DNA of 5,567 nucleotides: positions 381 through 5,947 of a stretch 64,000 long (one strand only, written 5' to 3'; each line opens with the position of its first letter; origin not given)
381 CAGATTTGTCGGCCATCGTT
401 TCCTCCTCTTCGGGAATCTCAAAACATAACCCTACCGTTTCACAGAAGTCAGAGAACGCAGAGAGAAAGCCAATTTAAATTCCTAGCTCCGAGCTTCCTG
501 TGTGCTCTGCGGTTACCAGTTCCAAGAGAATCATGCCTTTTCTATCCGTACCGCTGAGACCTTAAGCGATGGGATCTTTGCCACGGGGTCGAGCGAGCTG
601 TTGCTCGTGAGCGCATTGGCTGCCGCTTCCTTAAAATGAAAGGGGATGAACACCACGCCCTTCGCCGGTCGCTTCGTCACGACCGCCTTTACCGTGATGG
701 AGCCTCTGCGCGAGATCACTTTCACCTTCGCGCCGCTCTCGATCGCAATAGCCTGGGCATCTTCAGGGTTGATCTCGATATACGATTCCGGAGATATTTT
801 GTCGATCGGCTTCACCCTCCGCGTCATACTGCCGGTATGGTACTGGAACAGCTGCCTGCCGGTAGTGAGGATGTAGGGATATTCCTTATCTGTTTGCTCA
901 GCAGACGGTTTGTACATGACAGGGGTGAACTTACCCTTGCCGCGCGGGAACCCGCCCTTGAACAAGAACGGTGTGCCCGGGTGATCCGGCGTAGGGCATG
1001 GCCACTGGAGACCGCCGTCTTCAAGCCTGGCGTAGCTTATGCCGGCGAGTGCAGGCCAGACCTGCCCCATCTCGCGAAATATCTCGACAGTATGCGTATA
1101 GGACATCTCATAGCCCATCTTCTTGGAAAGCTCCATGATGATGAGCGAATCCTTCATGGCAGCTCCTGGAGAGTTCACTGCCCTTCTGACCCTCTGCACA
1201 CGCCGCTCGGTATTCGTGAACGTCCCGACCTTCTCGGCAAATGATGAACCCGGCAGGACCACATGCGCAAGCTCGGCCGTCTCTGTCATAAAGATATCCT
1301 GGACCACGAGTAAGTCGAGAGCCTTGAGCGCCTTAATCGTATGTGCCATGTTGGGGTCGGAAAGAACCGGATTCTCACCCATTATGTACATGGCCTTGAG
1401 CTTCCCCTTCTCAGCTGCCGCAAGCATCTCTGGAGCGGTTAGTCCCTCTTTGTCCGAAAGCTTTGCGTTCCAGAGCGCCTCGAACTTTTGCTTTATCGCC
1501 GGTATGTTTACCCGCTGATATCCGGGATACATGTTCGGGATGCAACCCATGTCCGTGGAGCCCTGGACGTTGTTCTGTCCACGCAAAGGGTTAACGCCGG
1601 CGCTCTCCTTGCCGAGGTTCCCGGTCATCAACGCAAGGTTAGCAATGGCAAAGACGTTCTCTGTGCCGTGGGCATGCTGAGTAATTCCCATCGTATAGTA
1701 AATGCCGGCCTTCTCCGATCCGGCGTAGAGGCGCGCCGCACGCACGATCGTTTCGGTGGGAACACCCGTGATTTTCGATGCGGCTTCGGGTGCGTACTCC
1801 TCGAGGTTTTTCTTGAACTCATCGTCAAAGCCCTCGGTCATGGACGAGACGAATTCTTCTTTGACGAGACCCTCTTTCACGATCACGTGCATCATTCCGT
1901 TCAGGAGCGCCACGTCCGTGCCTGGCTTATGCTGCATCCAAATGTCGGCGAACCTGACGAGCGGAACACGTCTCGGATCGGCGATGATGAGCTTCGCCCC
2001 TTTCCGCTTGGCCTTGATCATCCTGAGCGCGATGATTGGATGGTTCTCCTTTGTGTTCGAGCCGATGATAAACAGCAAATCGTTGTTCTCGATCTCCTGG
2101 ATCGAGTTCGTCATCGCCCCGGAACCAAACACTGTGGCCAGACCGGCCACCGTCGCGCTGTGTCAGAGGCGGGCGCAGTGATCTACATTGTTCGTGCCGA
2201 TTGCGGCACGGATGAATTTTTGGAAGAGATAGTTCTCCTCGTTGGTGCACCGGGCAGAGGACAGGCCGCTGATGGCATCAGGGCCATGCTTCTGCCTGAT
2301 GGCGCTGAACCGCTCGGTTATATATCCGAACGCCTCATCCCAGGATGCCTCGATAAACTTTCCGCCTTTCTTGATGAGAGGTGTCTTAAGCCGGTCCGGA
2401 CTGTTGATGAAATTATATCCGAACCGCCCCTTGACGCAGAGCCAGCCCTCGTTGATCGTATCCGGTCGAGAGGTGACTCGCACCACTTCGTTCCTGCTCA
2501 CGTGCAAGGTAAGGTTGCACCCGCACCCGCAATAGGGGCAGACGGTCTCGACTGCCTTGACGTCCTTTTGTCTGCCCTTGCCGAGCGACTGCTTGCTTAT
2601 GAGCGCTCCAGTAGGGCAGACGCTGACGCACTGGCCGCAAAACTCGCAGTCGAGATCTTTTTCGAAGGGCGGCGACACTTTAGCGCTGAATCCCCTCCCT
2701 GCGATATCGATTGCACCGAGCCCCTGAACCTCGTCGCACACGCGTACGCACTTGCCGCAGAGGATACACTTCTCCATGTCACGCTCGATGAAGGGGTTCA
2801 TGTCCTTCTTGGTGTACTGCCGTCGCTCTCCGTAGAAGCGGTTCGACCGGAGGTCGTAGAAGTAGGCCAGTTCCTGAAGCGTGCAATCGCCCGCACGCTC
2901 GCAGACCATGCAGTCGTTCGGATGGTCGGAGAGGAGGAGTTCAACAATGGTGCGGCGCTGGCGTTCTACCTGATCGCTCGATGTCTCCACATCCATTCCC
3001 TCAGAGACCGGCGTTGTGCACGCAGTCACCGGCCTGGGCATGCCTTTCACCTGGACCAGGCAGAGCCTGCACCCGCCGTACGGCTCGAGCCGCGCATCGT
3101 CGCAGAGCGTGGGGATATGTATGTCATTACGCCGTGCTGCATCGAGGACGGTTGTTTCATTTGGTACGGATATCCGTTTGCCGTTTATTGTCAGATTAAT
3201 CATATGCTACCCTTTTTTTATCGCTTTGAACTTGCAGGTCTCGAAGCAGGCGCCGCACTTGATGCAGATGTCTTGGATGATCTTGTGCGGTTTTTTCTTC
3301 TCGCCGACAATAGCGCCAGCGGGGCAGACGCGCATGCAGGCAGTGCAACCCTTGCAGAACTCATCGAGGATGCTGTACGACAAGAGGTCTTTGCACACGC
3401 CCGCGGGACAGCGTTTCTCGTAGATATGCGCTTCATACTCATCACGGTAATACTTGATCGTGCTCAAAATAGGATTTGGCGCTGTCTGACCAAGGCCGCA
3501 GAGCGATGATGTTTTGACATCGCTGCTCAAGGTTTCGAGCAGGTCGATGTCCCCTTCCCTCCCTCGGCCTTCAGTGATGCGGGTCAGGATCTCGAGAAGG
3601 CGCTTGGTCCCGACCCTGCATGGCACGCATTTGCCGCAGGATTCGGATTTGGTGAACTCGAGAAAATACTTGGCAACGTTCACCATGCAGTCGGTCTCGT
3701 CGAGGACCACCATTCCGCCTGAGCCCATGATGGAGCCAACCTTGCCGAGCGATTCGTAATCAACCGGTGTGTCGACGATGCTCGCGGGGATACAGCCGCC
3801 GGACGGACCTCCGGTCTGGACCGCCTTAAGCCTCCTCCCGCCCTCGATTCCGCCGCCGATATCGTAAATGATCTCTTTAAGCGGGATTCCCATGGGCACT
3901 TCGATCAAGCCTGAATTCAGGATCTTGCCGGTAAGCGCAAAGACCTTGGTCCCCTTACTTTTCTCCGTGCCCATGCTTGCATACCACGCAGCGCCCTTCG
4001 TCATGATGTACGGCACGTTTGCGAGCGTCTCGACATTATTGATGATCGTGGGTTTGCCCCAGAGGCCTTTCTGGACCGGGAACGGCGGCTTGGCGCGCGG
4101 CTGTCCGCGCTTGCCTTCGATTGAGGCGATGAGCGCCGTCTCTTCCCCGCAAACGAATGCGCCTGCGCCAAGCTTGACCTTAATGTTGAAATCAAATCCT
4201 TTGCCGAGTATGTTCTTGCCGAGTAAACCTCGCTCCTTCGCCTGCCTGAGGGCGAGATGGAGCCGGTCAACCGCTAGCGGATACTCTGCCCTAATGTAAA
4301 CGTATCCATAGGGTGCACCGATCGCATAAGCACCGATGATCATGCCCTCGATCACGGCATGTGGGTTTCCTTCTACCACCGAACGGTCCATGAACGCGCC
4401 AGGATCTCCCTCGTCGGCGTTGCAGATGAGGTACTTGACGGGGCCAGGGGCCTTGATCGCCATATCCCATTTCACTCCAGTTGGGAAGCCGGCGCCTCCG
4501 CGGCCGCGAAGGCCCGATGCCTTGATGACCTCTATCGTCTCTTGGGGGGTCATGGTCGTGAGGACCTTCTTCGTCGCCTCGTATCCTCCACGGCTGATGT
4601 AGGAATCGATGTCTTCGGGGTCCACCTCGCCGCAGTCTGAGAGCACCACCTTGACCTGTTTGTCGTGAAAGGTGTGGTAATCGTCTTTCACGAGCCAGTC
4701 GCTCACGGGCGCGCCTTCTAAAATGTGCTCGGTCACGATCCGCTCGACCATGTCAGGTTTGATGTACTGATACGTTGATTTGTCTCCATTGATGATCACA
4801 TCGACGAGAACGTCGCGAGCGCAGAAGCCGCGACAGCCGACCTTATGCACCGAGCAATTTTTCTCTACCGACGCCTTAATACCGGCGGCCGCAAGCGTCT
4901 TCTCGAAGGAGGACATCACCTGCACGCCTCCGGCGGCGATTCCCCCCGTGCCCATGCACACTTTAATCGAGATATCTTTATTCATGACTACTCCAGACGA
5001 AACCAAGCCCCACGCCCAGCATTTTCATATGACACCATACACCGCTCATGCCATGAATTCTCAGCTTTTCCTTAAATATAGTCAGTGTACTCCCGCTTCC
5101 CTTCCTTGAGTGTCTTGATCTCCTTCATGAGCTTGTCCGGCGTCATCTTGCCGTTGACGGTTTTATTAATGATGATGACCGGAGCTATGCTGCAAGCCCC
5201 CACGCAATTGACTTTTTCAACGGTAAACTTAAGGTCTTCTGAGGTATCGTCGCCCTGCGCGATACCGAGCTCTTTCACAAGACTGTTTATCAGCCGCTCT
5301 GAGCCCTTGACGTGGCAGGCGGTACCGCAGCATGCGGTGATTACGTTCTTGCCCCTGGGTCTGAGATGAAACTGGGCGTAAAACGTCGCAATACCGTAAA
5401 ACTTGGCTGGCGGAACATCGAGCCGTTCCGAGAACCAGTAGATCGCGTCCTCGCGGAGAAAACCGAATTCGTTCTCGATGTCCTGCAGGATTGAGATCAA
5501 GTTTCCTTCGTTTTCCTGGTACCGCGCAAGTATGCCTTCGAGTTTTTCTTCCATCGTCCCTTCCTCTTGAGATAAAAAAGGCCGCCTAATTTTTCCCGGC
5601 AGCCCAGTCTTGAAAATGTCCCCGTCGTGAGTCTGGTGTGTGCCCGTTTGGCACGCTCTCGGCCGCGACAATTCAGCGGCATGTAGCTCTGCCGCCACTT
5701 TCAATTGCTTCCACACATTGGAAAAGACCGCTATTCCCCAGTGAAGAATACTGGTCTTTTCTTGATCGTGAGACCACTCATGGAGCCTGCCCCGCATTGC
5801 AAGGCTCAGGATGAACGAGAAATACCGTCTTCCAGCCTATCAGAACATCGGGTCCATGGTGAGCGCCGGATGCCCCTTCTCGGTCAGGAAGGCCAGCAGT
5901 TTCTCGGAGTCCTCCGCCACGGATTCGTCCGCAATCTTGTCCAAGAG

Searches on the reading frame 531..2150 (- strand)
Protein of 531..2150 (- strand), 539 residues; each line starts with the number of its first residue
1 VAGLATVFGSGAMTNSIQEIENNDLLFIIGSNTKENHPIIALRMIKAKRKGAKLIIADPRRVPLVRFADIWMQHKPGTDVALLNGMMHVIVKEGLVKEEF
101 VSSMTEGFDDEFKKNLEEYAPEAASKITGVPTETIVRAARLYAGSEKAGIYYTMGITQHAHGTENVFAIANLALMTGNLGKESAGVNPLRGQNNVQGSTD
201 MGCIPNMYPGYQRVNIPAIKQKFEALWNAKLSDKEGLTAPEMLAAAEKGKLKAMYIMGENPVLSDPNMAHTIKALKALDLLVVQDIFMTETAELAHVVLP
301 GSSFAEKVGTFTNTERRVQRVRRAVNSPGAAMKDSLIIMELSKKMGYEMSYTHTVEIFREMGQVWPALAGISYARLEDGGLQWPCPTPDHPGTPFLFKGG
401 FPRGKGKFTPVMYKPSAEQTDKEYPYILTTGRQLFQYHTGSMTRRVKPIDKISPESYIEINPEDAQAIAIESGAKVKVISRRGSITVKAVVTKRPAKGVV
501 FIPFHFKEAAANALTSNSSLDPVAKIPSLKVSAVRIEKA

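Call 14: search_protein_families(library=pfam, proteins=[window:531-2150:-], max_evalue=0.0001)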
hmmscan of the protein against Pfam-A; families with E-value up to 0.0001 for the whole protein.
window:531-2150:- (539 aa): 2 families
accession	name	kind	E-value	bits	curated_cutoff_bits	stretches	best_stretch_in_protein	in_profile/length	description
PF00384.28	Molybdopterin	-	1.8e-61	208.6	24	1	12-344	97-353/353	Molybdopterin oxidoreductase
PF01568.27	Molydop_binding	-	5e-32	110.6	26.8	1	426-531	1-108/110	Molydopterin dinucleotide binding domain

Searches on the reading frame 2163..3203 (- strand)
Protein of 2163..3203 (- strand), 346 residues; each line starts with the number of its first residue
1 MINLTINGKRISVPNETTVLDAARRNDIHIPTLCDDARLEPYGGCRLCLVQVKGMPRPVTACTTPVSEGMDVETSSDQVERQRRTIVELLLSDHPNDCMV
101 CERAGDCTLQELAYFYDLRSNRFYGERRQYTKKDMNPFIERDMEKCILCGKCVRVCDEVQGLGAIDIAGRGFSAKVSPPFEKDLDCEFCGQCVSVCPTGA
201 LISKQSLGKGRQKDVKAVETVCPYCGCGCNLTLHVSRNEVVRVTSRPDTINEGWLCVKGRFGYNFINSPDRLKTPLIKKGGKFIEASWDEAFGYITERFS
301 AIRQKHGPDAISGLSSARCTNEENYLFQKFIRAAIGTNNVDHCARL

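Call 14: search_protein_families(library=pfam, proteins=[window:2163-3203:-], max_evalue=0.0001)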
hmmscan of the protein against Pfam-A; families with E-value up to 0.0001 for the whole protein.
window:2163-3203:- (346 aa): 11 families
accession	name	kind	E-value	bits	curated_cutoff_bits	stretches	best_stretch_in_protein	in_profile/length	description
PF13510.11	Fer2_4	-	2.3e-22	79.2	22.8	1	1-76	3-81/82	2Fe-2S iron-sulfur cluster binding domain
PF10588.14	NADH-G_4Fe-4S_3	-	1.7e-17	63.1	27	1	83-122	1-40/40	NADH-ubiquinone oxidoreductase-G iron-sulfur binding region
PF04879.21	Molybdop_Fe4S4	-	1.6e-16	60.4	22.7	1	216-268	2-55/55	Molybdopterin oxidoreductase Fe4S4 domain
PF00384.28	Molybdopterin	-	3e-16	59.9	24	1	271-346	1-81/353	Molybdopterin oxidoreductase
PF22117.2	Fer4_Nqo3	-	1.3e-14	54.6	27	1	137-201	2-66/67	NADH-quinone oxidoreductase subunit 3, ferredoxin-like domain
PF00037.32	Fer4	-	3.5e-08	33.4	21.1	1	185-201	7-23/24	4Fe-4S binding domain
PF12838.12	Fer4_7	-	7.5e-08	33.2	27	1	145-200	1-52/52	4Fe-4S dicluster domain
PF14697.11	Fer4_21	-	3e-07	30.9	35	1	142-199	4-54/59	4Fe-4S dicluster domain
PF12837.12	Fer4_6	-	4.2e-06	26.9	25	1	138-157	1-20/24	4Fe-4S binding domain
PF13237.11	Fer4_10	-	1.6e-05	25.2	25.5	0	139-156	2-19/53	4Fe-4S dicluster domain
PF22151.2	Fer4_NDSU1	-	7.4e-05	22.6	23.8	0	217-263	3-50/51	NADH-ubiquinone oxidoreductase NDSU1/NuoG-like, 4Fe-4S domain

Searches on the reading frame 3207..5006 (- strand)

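Call 14: search_protein_families(library=pfam, proteins=[window:3207-5006:-], max_evalue=0.0001)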
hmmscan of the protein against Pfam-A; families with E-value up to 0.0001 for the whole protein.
window:3207-5006:- (599 aa): 11 families
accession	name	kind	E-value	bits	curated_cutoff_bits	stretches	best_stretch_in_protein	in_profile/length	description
PF01512.22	Complex1_51K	-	1.9e-48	164.6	31.2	1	161-332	1-149/150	Nuo51 FMN-binding domain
PF10589.14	NADH_4Fe-4S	-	1.8e-34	117.9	23.5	1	444-527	2-85/85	NADH-ubiquinone oxidoreductase-F iron-sulfur binding region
PF00037.32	Fer4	-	2.1e-08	34.1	21.1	1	547-566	4-23/24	4Fe-4S binding domain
PF13187.11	Fer4_9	-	5.4e-07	30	27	1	551-595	2-51/52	4Fe-4S dicluster domain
PF13237.11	Fer4_10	-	1.2e-06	28.8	25.5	1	547-591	5-52/53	4Fe-4S dicluster domain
PF12838.12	Fer4_7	-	2.9e-06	28.1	27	1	551-595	2-52/52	4Fe-4S dicluster domain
PF14697.11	Fer4_21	-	5.2e-06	26.9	35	1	546-596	3-57/59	4Fe-4S dicluster domain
PF10531.15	SLBB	-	1.5e-05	25.1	27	1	355-404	1-53/55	SLBB domain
PF12837.12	Fer4_6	-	1.8e-05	24.9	25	0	549-566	7-24/24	4Fe-4S binding domain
PF01257.25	2Fe-2S_thioredx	-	4.7e-05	23.7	24.8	0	12-92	66-142/145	Thioredoxin-like [2Fe-2S] ferredoxin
PF12797.12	Fer4_2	-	5.2e-05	23.4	24.5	0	548-563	7-22/22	4Fe-4S binding domain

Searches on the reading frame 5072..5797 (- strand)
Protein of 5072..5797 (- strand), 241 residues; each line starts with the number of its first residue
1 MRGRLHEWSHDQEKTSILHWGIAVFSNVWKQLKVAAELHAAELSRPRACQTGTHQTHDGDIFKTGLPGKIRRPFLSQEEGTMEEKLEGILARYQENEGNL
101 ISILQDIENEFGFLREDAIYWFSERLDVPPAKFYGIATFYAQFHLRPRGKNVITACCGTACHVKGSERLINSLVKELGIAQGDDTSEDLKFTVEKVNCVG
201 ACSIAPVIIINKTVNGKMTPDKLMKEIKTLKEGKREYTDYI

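Call 14: search_protein_families(library=pfam, proteins=[window:5072-5797:-], max_evalue=0.0001)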
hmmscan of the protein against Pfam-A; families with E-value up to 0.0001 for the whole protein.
window:5072-5797:- (241 aa): 1 family
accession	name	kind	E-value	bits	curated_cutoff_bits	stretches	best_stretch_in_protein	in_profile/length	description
PF01257.25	2Fe-2S_thioredx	-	1.2e-43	148.8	24.8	1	87-230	2-144/145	Thioredoxin-like [2Fe-2S] ferredoxin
